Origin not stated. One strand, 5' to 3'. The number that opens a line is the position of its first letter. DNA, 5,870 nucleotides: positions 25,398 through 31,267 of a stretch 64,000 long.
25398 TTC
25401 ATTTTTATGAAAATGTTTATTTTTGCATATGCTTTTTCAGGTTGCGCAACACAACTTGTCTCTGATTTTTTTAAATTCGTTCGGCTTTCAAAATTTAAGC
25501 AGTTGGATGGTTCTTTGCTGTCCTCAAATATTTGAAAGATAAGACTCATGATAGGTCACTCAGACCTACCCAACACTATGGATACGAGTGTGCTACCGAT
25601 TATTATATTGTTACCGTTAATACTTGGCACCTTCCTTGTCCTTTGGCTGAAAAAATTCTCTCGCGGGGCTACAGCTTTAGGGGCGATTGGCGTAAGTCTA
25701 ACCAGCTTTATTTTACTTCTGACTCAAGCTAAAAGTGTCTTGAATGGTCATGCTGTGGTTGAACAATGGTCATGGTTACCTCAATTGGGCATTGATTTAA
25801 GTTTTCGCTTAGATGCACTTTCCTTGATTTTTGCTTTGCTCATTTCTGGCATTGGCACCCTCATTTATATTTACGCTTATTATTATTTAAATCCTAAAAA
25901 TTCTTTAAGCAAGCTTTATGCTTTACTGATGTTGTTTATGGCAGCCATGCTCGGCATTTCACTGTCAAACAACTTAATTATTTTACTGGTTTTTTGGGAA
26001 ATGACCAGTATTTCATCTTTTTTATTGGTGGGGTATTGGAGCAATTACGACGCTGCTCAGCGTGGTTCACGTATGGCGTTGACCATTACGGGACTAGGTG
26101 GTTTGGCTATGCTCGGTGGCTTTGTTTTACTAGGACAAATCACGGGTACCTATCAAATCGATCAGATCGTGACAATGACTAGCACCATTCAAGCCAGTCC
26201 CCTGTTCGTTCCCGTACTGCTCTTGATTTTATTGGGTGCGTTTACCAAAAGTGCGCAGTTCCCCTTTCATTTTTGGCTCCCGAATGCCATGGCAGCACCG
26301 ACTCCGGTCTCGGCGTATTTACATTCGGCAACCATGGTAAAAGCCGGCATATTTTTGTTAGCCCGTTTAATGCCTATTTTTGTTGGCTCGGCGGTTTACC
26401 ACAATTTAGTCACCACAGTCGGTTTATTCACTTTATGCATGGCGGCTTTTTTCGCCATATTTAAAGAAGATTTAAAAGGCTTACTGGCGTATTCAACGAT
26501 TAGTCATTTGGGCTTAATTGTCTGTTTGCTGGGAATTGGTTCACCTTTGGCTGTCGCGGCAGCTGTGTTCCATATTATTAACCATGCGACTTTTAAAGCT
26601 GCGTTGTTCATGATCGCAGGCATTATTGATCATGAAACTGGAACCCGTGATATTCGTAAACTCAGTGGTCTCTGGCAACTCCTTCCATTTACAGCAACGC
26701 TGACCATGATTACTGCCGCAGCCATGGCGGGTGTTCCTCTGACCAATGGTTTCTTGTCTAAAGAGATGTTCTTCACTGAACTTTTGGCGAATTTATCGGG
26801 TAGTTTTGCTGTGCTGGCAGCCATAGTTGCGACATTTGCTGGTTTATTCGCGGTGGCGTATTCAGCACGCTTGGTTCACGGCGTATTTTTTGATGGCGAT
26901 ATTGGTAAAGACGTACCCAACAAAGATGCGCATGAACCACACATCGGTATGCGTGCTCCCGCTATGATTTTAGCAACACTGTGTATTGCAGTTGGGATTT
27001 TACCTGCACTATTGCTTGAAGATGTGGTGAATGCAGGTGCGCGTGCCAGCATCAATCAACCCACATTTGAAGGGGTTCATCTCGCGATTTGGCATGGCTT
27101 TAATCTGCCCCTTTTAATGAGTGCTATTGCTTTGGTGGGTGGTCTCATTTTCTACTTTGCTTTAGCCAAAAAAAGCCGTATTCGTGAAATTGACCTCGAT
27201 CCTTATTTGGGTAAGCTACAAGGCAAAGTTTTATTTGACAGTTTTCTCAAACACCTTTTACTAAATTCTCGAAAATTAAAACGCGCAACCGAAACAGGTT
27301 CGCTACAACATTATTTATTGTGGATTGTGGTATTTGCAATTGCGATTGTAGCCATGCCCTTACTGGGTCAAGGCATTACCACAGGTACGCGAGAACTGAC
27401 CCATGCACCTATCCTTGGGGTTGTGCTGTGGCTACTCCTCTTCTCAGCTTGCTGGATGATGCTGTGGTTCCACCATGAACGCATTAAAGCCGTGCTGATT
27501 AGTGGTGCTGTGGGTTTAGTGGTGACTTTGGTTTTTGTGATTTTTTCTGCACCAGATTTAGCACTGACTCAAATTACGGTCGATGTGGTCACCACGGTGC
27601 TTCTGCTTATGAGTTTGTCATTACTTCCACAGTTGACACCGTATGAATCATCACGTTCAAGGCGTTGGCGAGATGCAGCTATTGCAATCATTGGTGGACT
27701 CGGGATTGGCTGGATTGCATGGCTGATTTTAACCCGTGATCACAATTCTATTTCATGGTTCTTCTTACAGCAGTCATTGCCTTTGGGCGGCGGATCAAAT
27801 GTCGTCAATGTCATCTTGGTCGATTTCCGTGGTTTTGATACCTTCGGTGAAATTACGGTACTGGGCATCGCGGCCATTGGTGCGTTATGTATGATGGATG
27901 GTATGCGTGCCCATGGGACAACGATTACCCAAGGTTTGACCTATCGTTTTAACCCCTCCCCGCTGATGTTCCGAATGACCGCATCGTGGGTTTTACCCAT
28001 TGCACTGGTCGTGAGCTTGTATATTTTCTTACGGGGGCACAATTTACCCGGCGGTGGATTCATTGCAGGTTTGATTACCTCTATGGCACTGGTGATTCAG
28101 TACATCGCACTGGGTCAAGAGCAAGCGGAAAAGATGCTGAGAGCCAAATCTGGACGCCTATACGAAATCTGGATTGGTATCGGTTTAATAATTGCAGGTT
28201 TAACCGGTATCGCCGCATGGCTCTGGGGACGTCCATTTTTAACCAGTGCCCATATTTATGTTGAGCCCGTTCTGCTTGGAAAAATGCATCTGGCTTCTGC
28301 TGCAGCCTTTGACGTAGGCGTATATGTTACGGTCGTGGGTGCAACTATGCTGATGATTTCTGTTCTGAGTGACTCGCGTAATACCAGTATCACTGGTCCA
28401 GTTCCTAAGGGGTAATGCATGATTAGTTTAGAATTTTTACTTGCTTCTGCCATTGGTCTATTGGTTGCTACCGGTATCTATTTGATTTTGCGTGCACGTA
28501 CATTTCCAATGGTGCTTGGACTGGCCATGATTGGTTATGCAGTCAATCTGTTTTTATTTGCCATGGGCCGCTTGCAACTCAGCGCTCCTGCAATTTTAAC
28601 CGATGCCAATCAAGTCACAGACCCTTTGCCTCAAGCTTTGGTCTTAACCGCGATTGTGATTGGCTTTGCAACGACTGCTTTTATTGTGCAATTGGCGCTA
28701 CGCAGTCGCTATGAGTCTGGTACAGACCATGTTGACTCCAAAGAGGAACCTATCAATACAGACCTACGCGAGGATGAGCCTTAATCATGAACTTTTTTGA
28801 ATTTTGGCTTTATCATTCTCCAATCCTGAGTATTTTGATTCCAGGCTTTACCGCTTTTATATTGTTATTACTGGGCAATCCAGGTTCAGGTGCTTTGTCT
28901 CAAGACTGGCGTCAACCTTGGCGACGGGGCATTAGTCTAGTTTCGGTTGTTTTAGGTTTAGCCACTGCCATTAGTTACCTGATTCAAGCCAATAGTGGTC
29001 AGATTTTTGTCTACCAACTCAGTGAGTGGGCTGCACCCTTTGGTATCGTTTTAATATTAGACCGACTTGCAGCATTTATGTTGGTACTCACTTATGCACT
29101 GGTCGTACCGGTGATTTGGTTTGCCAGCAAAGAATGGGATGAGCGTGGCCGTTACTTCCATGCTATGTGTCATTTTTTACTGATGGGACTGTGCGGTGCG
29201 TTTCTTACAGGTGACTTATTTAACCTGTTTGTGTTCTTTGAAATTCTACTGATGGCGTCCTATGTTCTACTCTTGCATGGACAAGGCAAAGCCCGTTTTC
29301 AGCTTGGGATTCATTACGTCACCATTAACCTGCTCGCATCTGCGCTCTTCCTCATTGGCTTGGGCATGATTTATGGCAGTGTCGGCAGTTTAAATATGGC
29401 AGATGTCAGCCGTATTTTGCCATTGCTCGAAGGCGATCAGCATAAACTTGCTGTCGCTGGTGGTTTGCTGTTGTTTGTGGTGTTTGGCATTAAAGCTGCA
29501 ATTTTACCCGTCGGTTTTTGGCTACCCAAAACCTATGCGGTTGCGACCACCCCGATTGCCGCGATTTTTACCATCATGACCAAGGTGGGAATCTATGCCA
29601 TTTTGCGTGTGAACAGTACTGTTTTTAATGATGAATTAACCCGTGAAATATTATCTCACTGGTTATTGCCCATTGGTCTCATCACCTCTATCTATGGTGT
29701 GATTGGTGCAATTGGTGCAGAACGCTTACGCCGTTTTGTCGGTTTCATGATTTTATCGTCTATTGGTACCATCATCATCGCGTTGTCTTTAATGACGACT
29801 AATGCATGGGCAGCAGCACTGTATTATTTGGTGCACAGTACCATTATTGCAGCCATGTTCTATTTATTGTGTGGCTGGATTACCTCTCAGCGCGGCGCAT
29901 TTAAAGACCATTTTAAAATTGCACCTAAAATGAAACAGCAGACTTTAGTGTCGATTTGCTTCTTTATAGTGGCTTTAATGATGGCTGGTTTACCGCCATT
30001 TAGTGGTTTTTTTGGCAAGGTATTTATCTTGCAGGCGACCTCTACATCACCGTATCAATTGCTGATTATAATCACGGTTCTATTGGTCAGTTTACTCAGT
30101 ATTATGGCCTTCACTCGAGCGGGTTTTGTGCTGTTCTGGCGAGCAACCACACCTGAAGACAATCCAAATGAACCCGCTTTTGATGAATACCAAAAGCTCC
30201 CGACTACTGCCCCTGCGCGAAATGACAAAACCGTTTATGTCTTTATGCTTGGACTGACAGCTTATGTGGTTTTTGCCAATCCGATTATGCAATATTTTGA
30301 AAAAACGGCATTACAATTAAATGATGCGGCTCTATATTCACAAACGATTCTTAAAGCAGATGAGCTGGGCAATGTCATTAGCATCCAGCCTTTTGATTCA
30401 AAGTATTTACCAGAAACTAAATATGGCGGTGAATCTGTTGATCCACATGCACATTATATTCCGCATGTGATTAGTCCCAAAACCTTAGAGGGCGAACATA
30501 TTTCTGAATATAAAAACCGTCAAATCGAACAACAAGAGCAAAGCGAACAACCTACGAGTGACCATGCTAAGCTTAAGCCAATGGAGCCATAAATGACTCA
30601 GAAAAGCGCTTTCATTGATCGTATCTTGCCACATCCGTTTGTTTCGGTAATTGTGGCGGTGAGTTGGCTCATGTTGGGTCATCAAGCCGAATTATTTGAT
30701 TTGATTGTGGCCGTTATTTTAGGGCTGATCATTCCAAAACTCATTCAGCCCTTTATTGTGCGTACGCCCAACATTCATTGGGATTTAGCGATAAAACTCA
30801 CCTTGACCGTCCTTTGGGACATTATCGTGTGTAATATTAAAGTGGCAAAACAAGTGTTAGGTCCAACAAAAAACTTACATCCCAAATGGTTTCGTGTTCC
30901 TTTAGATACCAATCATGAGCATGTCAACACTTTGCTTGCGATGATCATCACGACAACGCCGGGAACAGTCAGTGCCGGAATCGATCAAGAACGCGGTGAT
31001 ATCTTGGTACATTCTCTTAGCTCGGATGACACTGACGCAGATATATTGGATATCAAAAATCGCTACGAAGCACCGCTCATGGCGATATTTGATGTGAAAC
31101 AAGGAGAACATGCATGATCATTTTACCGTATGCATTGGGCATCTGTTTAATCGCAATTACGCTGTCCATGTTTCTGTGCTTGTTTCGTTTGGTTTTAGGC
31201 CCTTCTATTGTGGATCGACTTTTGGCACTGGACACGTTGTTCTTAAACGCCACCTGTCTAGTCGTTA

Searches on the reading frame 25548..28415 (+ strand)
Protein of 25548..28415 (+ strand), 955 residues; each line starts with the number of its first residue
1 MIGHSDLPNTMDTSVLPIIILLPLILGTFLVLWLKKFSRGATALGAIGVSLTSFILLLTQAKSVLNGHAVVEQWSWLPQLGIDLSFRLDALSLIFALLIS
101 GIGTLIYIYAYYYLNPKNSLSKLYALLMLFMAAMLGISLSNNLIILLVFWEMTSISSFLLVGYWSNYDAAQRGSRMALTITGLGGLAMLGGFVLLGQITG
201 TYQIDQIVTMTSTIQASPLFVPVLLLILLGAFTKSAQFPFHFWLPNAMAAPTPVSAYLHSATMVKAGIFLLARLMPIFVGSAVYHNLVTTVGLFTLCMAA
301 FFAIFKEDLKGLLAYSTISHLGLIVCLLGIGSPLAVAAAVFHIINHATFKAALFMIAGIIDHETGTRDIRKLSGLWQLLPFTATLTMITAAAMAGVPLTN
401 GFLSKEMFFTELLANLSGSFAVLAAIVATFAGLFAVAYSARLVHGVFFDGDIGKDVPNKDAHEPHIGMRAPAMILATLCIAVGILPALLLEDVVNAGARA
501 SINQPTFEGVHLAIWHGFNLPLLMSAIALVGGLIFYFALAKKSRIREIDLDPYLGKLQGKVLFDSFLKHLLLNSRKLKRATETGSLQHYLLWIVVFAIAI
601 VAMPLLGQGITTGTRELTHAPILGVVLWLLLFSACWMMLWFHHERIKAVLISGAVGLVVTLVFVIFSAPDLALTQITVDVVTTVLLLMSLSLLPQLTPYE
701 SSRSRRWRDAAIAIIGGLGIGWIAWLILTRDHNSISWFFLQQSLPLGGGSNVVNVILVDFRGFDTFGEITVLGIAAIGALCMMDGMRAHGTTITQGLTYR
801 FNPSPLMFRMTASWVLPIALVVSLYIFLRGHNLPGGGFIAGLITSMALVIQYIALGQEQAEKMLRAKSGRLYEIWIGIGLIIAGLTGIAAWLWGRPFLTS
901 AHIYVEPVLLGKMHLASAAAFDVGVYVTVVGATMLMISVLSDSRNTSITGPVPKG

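Call 9: search_protein_families(library=ncbifam, proteins=[window:25548-28415:+], max_evalue=0.00001)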
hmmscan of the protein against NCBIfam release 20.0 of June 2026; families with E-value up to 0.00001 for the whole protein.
window:25548-28415:+ (955 aa): 85 families (the best 25 are shown)
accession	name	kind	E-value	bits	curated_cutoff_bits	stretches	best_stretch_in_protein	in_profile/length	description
NF009288.0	PRK12648.1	equivalog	0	1270.3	1104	1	15-945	2-937/954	monovalent cation/H+ antiporter subunit A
TIGR00940.1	2a6301s01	subfamily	1.9e-239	797.1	920.45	1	18-784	3-784/793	monovalent cation:proton antiporter subunit A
NF009285.0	PRK12645.1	equivalog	7.2e-223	742.2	1028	1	14-784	2-791/804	Na+/H+ antiporter subunit A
NF009287.0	PRK12647.1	equivalog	1.6e-216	721.4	937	1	20-784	6-760/773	putative monovalent cation/H+ antiporter subunit A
NF009284.0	PRK12644.1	equivalog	2.7e-213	710.9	962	2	22-783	7-761/975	Na+/H+ antiporter subunit A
NF009290.0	PRK12650.1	equivalog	3.7e-203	677.2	980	1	18-944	8-917/966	DUF4040 family protein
NF009289.0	PRK12649.1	equivalog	1.2e-175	586.2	1117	1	15-782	6-781/789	putative monovalent cation/H+ antiporter subunit A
NF009286.0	PRK12646.1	equivalog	1.2e-169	566.5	1063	1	18-783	10-788/800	DUF4040 family protein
NF005141.0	PRK06590.1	equivalog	3.6e-99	333.4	556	1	15-568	4-542/615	NADH-quinone oxidoreductase subunit L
TIGR01974.1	NDH_I_L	subfamily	4.8e-98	329.7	407.5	1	15-574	2-568/630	NADH-quinone oxidoreductase subunit L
NF005097.0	PRK06525.1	equivalog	2.8e-77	260.5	430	1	19-485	8-474/480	hydrogenase 4 subunit D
NF005626.0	PRK07376.1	equivalog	2.5e-71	240.9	963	1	40-451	38-457/675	NAD(P)H-quinone oxidoreductase subunit 5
NF006419.0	PRK08668.1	equivalog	1.7e-67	228.6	617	1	16-550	4-531/613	NADH dehydrogenase subunit M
NF040617.1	F420_dehyd_FpoL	exception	1.9e-65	221.9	1050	1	19-494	9-509/669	F420H2 dehydrogenase subunit FpoL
NF005086.0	PRK06521.1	equivalog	2.3e-64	218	667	1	18-496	9-502/669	hydrogenase 4 subunit B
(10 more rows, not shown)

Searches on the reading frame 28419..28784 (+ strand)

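Call 9: search_protein_families(library=ncbifam, proteins=[window:28419-28784:+], max_evalue=0.00001)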
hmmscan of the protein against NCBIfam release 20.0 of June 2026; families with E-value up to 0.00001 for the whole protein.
window:28419-28784:+ (121 aa): 17 families
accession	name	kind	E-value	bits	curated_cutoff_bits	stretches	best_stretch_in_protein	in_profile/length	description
NF006573.0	PRK09094.1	equivalog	3.6e-48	162.3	105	1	4-110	1-112/114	Na+/H+ antiporter subunit C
TIGR00941.1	2a6301s03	subfamily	3.7e-36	123.8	161.2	1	5-106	2-104/104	multicomponent Na+:H+ antiporter, MnhC subunit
NF006372.0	PRK08600.1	equivalog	2.3e-33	114.6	127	1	4-109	1-107/113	Na(+)/H(+) antiporter subunit C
NF009301.0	PRK12658.1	equivalog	1.3e-26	92.8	156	1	5-107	2-109/125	Na+/H+ antiporter subunit C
NF009302.0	PRK12659.1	equivalog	1.6e-26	92.5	154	1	5-108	2-110/117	Na+/H+ antiporter subunit C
NF005929.0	PRK07946.1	equivalog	7.4e-25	87.8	157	1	7-111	6-112/204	Na(+)/H(+) antiporter subunit C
NF009303.0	PRK12660.1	subfamily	1.7e-22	79.5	132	1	5-106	2-105/114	putative monovalent cation/H+ antiporter subunit C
NF005622.0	PRK07375.2-1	equivalog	3.6e-21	76.1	185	1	7-102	2-99/179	putative monovalent cation/H+ antiporter subunit C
NF005625.0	PRK07375.2-4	equivalog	2.5e-19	69.4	165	1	7-116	2-114/141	putative monovalent cation/H+ antiporter subunit C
NF009304.0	PRK12661.1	equivalog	5.9e-18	65.3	152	1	62-105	89-132/140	putative monovalent cation/H+ antiporter subunit C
NF005621.0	PRK07375.1-6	equivalog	3.4e-12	46.2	126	1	13-104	15-109/120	putative monovalent cation/H+ antiporter subunit C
NF005624.0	PRK07375.2-3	equivalog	3.3e-11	43.3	95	1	11-96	10-97/105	cation:proton antiporter subunit C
NF005619.0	PRK07375.1-4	equivalog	6.4e-11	42.6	145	1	14-94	11-93/111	Na+/H+ antiporter subunit C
NF005620.0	PRK07375.1-5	equivalog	2.4e-10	40.4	91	1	11-97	7-96/113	putative monovalent cation/H+ antiporter subunit C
NF005623.0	PRK07375.2-2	equivalog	4.1e-08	33.3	81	1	15-97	9-91/93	putative monovalent cation/H+ antiporter subunit C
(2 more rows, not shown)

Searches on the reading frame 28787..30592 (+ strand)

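Call 9: search_protein_families(library=ncbifam, proteins=[window:28787-30592:+], max_evalue=0.00001)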
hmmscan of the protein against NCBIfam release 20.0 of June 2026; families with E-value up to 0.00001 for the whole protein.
window:28787-30592:+ (601 aa): 61 families (the best 25 are shown)
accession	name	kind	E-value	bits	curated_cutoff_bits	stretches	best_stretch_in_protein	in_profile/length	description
NF009309.0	PRK12666.1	equivalog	1.6e-189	631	476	1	7-528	3-522/529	monovalent cation/H+ antiporter subunit D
TIGR00944.1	2a6301s04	subfamily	6.8e-108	361.8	692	1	13-459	4-439/463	multicomponent K+/H+ antiporter, MrpD/PhaD subunit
NF009306.0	PRK12663.1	equivalog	1.6e-102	343.9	542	1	43-523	27-493/498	Na+/H+ antiporter subunit D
NF005818.0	PRK07691.1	equivalog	3e-101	339.8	586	1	13-523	7-495/496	Na+/H+ antiporter subunit D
NF009308.0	PRK12665.1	equivalog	3.6e-96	322.8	585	1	44-524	31-526/531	Na+/H+ antiporter subunit D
NF006238.0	PRK08375.1-4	equivalog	1.6e-85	287.9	626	1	15-467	9-447/531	putative monovalent cation/H+ antiporter subunit D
NF006239.0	PRK08375.1-5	equivalog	5.8e-65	220.1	760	1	41-530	26-502/511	putative monovalent cation/H+ antiporter subunit D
NF009305.0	PRK12662.1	equivalog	3.2e-53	181.2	700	1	44-455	27-442/492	putative monovalent cation/H+ antiporter subunit D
NF006241.0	PRK08377.1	equivalog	5e-49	167.6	645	1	54-450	40-431/494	NADH dehydrogenase subunit N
NF006240.0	PRK08376.1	subfamily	1.1e-46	159.8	662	1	10-451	5-457/521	putative monovalent cation/H+ antiporter subunit D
TIGR01972.1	NDH_I_M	subfamily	1.8e-41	142.4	263.8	1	38-506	19-477/486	NADH-quinone oxidoreductase subunit M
TIGR01770.1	NDH_I_N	subfamily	2.2e-41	142.3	332.6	1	68-466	43-437/472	NADH-quinone oxidoreductase subunit NuoN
NF005140.0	PRK06589.1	equivalog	3.4e-38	131.7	470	1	55-439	46-428/489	putative monovalent cation/H+ antiporter subunit D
NF006419.0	PRK08668.1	equivalog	3.5e-35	121.8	617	1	47-442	26-423/613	NADH dehydrogenase subunit M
NF004920.0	PRK06277.1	equivalog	3.6e-34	118.4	578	1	52-458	31-432/478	energy conserving hydrogenase EhbF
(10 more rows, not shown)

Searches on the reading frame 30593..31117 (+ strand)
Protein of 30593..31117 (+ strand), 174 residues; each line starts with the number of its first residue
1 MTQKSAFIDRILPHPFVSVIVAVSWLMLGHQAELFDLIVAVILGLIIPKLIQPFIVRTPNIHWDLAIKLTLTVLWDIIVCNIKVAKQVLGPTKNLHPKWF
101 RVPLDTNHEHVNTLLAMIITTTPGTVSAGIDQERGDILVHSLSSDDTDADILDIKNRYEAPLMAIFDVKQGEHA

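Call 9: search_protein_families(library=ncbifam, proteins=[window:30593-31117:+], max_evalue=0.00001)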
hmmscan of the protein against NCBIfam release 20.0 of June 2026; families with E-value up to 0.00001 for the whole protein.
window:30593-31117:+ (174 aa): 14 families
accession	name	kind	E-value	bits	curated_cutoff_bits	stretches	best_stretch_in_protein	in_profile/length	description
NF006518.0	PRK08965.1-2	equivalog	2.1e-49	167.6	159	1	6-166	4-165/166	Na+/H+ antiporter subunit E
NF006520.0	PRK08965.1-4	equivalog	4.6e-33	114.4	175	1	9-167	2-162/162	Na+/H+ antiporter subunit E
NF009292.0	PRK12651.1-3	equivalog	2.7e-24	86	213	1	17-165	7-156/158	Na+/H+ antiporter subunit E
TIGR00942.1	2a6301s05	subfamily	5.7e-22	78.3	212.25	1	25-166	1-143/144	multicomponent Na+:H+ antiporter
NF006519.0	PRK08965.1-3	equivalog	1.4e-20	73.7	190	1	17-166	6-156/158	Na+/H+ antiporter subunit E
NF009240.0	PRK12596.1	equivalog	1.9e-18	66.8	277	1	9-168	2-161/171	putative monovalent cation/H+ antiporter subunit E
NF009291.0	PRK12651.1-1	equivalog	2.8e-17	63.2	228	1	17-159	7-150/159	Na+/H+ antiporter subunit E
NF009294.0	PRK12651.1-5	equivalog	4.6e-17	62.2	303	1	9-167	2-162/162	Na+/H+ antiporter subunit E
NF006521.0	PRK08965.1-5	equivalog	4e-13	49.3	141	1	10-148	12-150/180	Na+/H+ antiporter subunit E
NF006517.0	PRK08965.1-1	equivalog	6.2e-13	49.3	180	1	18-163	8-157/161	Na+/H+ antiporter subunit E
NF009295.0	PRK12652.1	equivalog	5.5e-10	39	290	1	20-146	177-307/368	monovalent cation/H+ antiporter subunit E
NF006245.0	PRK08383.1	subfamily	5.3e-09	36.2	192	1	21-142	18-140/168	putative monovalent cation/H+ antiporter subunit E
NF009297.0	PRK12654.1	equivalog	2.4e-07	30.7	116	1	66-149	4-92/151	monovalent cation/H+ antiporter subunit E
NF004922.0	PRK06279.1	equivalog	2.3e-06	27.9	99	1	67-148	7-86/100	putative monovalent cation/H+ antiporter subunit E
